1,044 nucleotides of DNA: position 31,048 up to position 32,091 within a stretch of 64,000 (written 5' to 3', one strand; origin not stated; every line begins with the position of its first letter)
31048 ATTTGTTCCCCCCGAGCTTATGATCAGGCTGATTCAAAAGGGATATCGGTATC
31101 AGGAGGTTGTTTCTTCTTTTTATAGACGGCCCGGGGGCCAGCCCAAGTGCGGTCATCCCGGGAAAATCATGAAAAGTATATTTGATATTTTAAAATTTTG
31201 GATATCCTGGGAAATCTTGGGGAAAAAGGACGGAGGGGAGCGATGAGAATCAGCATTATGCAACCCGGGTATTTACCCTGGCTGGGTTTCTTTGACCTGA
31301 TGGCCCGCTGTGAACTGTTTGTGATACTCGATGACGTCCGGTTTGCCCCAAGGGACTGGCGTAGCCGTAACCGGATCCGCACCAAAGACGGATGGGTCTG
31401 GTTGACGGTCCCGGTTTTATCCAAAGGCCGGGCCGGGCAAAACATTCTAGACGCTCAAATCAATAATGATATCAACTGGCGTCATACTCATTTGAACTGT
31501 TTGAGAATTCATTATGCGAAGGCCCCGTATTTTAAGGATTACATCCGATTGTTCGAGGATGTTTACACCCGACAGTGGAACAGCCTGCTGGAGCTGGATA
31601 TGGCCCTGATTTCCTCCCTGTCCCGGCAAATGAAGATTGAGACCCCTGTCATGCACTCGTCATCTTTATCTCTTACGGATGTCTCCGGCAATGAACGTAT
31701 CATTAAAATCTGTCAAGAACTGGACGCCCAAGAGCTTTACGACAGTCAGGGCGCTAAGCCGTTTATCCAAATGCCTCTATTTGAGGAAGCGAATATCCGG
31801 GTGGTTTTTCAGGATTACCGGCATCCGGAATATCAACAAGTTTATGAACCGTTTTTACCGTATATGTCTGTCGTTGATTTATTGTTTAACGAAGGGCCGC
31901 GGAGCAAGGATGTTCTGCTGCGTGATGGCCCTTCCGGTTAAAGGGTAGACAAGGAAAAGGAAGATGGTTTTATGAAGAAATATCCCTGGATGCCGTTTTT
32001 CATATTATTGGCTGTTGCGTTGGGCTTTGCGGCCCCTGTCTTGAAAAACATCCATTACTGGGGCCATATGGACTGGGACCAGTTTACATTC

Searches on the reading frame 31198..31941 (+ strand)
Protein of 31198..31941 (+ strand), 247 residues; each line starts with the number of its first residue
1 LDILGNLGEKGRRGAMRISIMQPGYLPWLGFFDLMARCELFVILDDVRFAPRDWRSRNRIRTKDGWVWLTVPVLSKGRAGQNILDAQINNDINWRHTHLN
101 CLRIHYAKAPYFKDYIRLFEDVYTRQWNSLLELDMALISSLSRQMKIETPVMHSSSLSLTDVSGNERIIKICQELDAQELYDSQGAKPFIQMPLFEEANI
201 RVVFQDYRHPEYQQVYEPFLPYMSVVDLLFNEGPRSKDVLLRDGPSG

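Call 6: search_protein_families(library=pfam, proteins=[window:31198-31941:+], max_evalue=0.001)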
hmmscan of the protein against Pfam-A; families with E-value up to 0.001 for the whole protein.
window:31198-31941:+ (247 aa): 1 family
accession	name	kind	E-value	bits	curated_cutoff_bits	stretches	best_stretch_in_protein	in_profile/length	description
PF08889.16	WbqC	-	5.1e-74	249.2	21.3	1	22-237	1-216/218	WbqC-like protein family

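Call 61: search_solved_structures(query=A5, max_evalue=1)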
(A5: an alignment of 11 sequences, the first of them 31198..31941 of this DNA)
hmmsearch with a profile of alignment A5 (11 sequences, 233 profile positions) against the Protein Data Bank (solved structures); distinct sequences matched with E-value up to 1: 1.
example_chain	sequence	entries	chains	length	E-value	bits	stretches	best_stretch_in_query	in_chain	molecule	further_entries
1jig_A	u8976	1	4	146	0.16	14.8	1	66-155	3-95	Dlp-2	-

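Call 62: search_protein_families(library=ncbifam, proteins=[window:31198-31941:+], max_evalue=0.01)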
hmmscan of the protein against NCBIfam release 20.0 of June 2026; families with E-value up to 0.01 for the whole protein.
window:31198-31941:+ (247 aa): 0 families
